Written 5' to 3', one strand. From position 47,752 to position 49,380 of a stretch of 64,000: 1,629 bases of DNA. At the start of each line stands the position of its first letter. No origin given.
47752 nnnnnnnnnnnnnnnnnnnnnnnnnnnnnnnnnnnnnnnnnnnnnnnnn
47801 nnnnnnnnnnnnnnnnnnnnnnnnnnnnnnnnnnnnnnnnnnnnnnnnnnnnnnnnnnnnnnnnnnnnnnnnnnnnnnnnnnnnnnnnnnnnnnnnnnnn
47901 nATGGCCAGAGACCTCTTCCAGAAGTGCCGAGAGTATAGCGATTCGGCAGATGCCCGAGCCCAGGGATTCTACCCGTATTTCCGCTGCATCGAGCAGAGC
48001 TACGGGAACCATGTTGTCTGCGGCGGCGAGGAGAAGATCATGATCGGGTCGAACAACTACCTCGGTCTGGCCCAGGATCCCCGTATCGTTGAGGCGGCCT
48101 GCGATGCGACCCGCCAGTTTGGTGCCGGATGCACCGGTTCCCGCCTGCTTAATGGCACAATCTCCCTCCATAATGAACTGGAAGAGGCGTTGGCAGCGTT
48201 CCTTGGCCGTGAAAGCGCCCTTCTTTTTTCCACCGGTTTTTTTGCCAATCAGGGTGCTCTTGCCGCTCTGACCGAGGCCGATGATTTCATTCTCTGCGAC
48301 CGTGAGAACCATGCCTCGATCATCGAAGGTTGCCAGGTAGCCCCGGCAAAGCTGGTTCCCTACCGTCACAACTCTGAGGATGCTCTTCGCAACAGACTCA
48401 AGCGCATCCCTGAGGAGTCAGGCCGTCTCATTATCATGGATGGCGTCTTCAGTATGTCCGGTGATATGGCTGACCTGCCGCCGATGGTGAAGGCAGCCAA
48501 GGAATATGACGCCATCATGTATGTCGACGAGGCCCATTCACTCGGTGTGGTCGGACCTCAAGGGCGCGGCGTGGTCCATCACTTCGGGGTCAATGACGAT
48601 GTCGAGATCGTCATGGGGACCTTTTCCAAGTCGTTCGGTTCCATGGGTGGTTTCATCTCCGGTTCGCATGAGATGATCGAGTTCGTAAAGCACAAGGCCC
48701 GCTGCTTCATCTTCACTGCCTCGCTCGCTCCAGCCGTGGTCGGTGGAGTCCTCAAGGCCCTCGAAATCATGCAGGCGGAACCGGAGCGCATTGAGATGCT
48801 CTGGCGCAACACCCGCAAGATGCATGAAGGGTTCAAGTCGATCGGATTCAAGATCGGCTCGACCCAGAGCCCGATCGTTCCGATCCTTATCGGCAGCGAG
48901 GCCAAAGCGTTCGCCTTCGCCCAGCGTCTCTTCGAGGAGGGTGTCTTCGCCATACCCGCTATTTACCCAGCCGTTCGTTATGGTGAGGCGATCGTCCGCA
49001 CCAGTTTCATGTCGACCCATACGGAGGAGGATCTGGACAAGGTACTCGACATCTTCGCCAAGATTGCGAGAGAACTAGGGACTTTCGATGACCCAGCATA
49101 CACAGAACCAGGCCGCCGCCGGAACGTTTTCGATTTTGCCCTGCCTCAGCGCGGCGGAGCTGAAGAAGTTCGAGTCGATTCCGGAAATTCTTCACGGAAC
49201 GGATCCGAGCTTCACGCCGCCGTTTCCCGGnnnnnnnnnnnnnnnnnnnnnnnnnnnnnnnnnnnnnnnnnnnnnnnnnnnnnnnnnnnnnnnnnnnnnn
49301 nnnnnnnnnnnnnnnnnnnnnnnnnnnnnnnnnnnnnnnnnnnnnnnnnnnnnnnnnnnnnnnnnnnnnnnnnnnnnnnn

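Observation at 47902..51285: SPT-like / N-acyltransferase-like / extended-SDR operon: candidate ceramide-type (sphingoid or sulfonolipid-like) lipid pathway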

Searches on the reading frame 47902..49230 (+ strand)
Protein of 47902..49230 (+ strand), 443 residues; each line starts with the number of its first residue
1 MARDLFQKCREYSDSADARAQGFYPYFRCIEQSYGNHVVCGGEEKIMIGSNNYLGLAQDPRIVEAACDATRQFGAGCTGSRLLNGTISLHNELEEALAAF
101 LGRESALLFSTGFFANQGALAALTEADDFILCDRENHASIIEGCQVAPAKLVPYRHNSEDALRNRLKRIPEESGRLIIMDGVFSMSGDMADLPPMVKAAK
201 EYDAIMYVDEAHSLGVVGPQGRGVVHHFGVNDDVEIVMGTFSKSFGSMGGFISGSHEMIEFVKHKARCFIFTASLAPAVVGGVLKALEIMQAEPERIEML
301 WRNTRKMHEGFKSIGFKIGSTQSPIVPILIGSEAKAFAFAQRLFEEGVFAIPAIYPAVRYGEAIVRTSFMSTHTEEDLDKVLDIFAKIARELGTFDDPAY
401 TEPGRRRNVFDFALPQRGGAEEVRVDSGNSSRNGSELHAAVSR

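Call 3: search_protein_families(library=pfam, proteins=[window:47902-49230:+], max_evalue=0.01)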
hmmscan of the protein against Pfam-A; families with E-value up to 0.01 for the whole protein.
window:47902-49230:+ (443 aa): 4 families
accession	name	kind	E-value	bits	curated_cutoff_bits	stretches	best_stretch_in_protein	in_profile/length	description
PF00155.27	Aminotran_1_2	-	1.3e-58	199.3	19.7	1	44-383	2-359/361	Aminotransferase class I and II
PF01212.27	Beta_elim_lyase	-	6.6e-06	26.1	27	1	91-285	35-231/288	Beta-eliminating lyase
PF01053.26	Cys_Met_Meta_PP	-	7.2e-05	21.9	27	1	90-213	54-177/381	Cys/Met metabolism PLP-dependent enzyme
PF00266.25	Aminotran_5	-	0.0015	18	21.5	0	90-214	45-180/371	Aminotransferase class-V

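Call 4: search_protein_families(library=ncbifam, proteins=[window:47902-49230:+], max_evalue=0.01)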
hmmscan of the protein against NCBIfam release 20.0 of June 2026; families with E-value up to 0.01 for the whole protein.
window:47902-49230:+ (443 aa): 22 families
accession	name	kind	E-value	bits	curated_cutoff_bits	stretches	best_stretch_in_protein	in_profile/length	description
NF047600.1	SerpalmtaseCFB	equivalog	1.8e-147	491.1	640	1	1-393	1-393/395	serine palmitoyltransferase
TIGR01825.1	gly_Cac_T_rel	subfamily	4.3e-122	407.5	535.4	1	18-393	8-383/385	BioF/Kbl family PLP-dependent acyltransferase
NF047599.1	SerpalmtaseBetaP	equivalog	6.7e-120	400.4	500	1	18-393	17-394/394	serine palmitoyltransferase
TIGR00858.1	bioF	equivalog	1.9e-115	385.5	426.45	1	31-383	9-362/365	8-amino-7-oxononanoate synthase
NF005394.0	PRK06939.1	equivalog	1.1e-114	383.3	460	1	16-393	14-395/397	glycine C-acetyltransferase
NF047603.1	SerpalmtaseAlphaP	equivalog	1.4e-104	349.9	670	1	36-393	38-397/399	serine palmitoyltransferase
TIGR01822.1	2am3keto_CoA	equivalog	9.8e-98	327.6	493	1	17-394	11-392/393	glycine C-acetyltransferase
TIGR01821.1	5aminolev_synth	equivalog_domain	2.2e-79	267.2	338.55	1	46-393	48-398/402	5-aminolevulinate synthase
NF005526.0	PRK07179.1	equivalog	1.2e-67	228.2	428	1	34-391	42-398/407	alpha-hydroxyketone-type quorum-sensing autoinducer synthase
NF005697.0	PRK07505.1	subfamily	8.3e-44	149.8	342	1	44-391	49-401/405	hypothetical protein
NF004608.1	PRK05937.1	equivalog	1.7e-36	125.8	399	1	65-313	31-277/366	8-amino-7-oxononanoate synthase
NF041364.1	GntC_guanitoxin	equivalog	5.9e-07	28.7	415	1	190-374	154-344/356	guanitoxin biosynthesis PLP-dependent (S)-gamma-hydroxy-L-arginine cyclodehydratase GntC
NF000586.1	PRK00011.1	subfamily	9e-07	28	335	1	111-321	86-302/404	serine hydroxymethyltransferase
NF006347.0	PRK08574.1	equivalog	9.1e-05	21.3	477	1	91-212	56-176/385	cystathionine gamma-synthase family protein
TIGR03576.1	pyridox_MJ0158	hypoth_equivalog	0.0001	21.6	304.45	1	130-309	101-267/346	TIGR03576 family pyridoxal phosphate-dependent enzyme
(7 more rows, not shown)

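Call 6: search_solved_structures(query=window:47902-49230:+, max_evalue=1e-30)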
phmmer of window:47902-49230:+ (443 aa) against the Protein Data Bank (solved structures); distinct sequences matched with E-value up to 1e-30: 48.
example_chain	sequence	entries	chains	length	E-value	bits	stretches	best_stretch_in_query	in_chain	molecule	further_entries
8guh_A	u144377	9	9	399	5.9e-121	407.3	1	7-391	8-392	Serine palmitoyltransferase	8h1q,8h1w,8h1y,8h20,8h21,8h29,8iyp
3a2b_A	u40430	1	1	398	6.2e-121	407.3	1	7-391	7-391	Serine palmitoyltransferase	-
8s1y_A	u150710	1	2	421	4.2e-92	312.3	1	19-394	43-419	8-amino-7-oxononanoate synthase/2-amino-3-ketobutyrate coenzyme A ligase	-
7poa_A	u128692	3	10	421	1.1e-91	310.9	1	19-394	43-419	8-amino-7-oxononanoate synthase/2-amino-3-ketobutyrate coenzyme A ligase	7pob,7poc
2x8u_A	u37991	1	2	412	3.6e-89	302.6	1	38-395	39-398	SERINE PALMITOYLTRANSFERASE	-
2w8j_A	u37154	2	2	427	1.3e-87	297.5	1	36-394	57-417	SERINE PALMITOYLTRANSFERASE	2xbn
2jgt_A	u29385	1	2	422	1.4e-87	297.4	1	36-394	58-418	SERINE PALMITOYLTRANSFERASE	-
2jg2_A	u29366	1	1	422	1.4e-87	297.4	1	36-394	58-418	SERINE PALMITOYLTRANSFERASE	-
2w8t_A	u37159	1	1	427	1.8e-87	297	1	36-394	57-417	SERINE PALMITOYLTRANSFERASE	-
2w8v_A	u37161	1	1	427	2.4e-87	296.6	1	36-394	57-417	SERINE PALMITOYLTRANSFERASE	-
2w8u_A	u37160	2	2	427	2.5e-87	296.5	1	36-394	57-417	SERINE PALMITOYLTRANSFERASE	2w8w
4bmk_A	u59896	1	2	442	1.2e-86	294.3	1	36-394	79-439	SERINE PALMITOYLTRANSFERASE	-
1fc4_A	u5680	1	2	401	7.2e-78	265.4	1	13-394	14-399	2-AMINO-3-KETOBUTYRATE CONENZYME A LIGASE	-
3tqx_A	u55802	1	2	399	4e-77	262.9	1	19-394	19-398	2-amino-3-ketobutyrate coenzyme A ligase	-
7bxp_A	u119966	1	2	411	5.7e-77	262.4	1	17-394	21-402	2-amino-3-ketobutyrate coenzyme A ligase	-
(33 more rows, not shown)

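Call 46: search_solved_structures(query=window:47902-49230:+, max_evalue=1e-85, show_alignments=5)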
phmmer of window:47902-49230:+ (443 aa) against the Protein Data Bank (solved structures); distinct sequences matched with E-value up to 1e-85: 12.
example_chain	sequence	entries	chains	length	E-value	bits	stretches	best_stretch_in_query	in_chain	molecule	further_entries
8guh_A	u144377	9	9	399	5.9e-121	407.3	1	7-391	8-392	Serine palmitoyltransferase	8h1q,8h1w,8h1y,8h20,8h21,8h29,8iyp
3a2b_A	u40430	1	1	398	6.2e-121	407.3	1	7-391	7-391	Serine palmitoyltransferase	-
8s1y_A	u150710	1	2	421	4.2e-92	312.3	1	19-394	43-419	8-amino-7-oxononanoate synthase/2-amino-3-ketobutyrate coenzyme A ligase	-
7poa_A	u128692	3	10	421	1.1e-91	310.9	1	19-394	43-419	8-amino-7-oxononanoate synthase/2-amino-3-ketobutyrate coenzyme A ligase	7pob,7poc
2x8u_A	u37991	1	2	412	3.6e-89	302.6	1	38-395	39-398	SERINE PALMITOYLTRANSFERASE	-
2w8j_A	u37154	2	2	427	1.3e-87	297.5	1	36-394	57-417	SERINE PALMITOYLTRANSFERASE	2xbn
2jgt_A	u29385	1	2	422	1.4e-87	297.4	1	36-394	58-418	SERINE PALMITOYLTRANSFERASE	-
2jg2_A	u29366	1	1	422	1.4e-87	297.4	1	36-394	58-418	SERINE PALMITOYLTRANSFERASE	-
2w8t_A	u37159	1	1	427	1.8e-87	297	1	36-394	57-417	SERINE PALMITOYLTRANSFERASE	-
2w8v_A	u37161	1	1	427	2.4e-87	296.6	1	36-394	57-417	SERINE PALMITOYLTRANSFERASE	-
2w8u_A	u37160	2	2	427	2.5e-87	296.5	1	36-394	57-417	SERINE PALMITOYLTRANSFERASE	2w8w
4bmk_A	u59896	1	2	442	1.2e-86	294.3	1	36-394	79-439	SERINE PALMITOYLTRANSFERASE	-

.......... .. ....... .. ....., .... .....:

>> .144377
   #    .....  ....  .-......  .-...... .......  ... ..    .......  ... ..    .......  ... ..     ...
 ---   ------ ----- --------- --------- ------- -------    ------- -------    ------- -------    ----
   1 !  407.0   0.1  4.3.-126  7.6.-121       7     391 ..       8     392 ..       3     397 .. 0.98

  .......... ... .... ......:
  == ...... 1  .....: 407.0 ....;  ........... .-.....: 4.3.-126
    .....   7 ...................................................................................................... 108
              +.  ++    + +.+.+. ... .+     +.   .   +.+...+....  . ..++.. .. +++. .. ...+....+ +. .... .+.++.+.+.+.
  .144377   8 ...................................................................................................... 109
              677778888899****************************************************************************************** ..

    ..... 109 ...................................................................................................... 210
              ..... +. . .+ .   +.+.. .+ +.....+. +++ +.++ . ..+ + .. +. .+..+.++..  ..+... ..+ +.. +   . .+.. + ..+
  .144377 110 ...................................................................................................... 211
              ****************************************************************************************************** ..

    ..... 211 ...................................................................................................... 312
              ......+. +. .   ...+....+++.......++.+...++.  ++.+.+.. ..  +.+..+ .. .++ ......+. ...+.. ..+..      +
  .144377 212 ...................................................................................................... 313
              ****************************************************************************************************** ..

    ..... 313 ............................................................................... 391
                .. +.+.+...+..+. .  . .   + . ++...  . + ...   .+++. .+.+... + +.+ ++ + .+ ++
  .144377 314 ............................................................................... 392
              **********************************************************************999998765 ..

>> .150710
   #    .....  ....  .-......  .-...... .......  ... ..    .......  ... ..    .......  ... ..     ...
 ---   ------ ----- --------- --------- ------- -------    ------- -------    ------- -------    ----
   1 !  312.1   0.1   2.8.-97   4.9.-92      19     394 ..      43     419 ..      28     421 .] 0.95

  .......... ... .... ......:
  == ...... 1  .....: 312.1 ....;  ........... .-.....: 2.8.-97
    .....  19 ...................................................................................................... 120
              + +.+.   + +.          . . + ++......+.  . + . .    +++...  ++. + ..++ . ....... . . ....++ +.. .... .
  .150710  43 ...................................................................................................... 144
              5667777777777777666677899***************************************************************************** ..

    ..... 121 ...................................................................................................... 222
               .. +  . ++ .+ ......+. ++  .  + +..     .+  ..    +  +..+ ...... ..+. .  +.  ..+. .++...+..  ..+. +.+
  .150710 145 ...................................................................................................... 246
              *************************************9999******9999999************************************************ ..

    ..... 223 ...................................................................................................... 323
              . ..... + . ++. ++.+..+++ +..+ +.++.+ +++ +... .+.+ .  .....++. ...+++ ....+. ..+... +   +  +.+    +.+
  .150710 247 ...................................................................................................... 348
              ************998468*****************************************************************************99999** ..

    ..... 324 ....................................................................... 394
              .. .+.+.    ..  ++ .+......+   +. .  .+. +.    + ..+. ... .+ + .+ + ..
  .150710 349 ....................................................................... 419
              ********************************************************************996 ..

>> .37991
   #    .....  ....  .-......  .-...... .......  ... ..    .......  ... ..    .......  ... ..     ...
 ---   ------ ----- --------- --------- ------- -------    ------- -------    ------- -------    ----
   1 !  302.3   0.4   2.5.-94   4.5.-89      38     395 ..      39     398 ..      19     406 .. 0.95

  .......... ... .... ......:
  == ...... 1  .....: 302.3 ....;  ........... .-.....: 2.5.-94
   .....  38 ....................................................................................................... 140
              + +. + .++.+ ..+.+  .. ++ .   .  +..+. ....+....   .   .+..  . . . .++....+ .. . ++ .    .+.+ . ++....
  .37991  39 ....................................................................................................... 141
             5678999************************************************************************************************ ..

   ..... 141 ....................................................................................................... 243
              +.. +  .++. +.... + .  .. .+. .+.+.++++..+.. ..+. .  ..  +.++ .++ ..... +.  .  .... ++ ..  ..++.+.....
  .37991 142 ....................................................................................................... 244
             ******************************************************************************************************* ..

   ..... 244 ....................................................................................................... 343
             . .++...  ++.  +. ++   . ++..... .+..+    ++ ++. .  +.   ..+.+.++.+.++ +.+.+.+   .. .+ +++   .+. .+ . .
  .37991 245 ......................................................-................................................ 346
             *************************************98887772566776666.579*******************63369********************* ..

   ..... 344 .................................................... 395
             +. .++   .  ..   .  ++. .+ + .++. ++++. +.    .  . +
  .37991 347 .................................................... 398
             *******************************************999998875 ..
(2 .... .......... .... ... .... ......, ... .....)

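Call 75: find_encoding_contigs(protein=window:47902-49230:+, flank=3000, max_places=3)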
Protein window:47902-49230:+ (443 aa): no gene with exactly this product is on record in the collection.

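Call 77: find_homologous_proteins(query=window:47902-49230:+, max_evalue=1e-50)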
Query window:47902-49230:+ (443 aa): 7999 proteins with E <= 1e-50 among 8000 candidates; the best 120 are listed.
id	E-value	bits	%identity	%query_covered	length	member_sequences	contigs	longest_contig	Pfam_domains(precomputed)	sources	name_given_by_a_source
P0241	2.5e-272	921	91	100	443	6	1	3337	PF00155.28,PF01212.28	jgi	-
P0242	3.1e-272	921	91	100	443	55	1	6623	PF00155.28,PF01212.28,PF01053.27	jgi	jgi:8-amino-7-oxononanoate synthase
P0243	4.0e-272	920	91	100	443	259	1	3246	PF00155.28,PF01212.28,PF01053.27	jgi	jgi:8-amino-7-oxononanoate synthase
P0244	2.9e-270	914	90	100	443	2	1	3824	PF00155.28,PF01212.28,PF01053.27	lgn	-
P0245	4.3e-269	910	88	100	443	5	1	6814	PF00155.28,PF01212.28,PF01053.27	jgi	jgi:8-amino-7-oxononanoate synthase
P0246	6.6e-269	910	88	100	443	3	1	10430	PF00155.28,PF01212.28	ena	-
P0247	2.4e-268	908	89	100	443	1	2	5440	PF00155.28,PF01212.28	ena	-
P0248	4.3e-268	907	89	100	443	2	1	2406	PF00155.28,PF01212.28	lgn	-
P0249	3.5e-267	904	88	100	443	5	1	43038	PF00155.28,PF01212.28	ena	-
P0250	4.8e-267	904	88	100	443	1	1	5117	PF00155.28,PF01212.28,PF01053.27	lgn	-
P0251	1.1e-266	902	89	100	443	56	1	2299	PF00155.28,PF01212.28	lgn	-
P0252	1.3e-266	902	88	100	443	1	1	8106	PF00155.28,PF01212.28,PF01053.27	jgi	jgi:8-amino-7-oxononanoate synthase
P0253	1.4e-266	902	89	100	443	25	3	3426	PF00155.28,PF01212.28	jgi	jgi:8-amino-7-oxononanoate synthase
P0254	1.4e-266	902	88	100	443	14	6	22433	PF00155.28,PF01212.28,PF01053.27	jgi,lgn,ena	jgi:8-amino-7-oxononanoate synthase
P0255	1.5e-266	902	88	100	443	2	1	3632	PF00155.28,PF01212.28,PF01053.27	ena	-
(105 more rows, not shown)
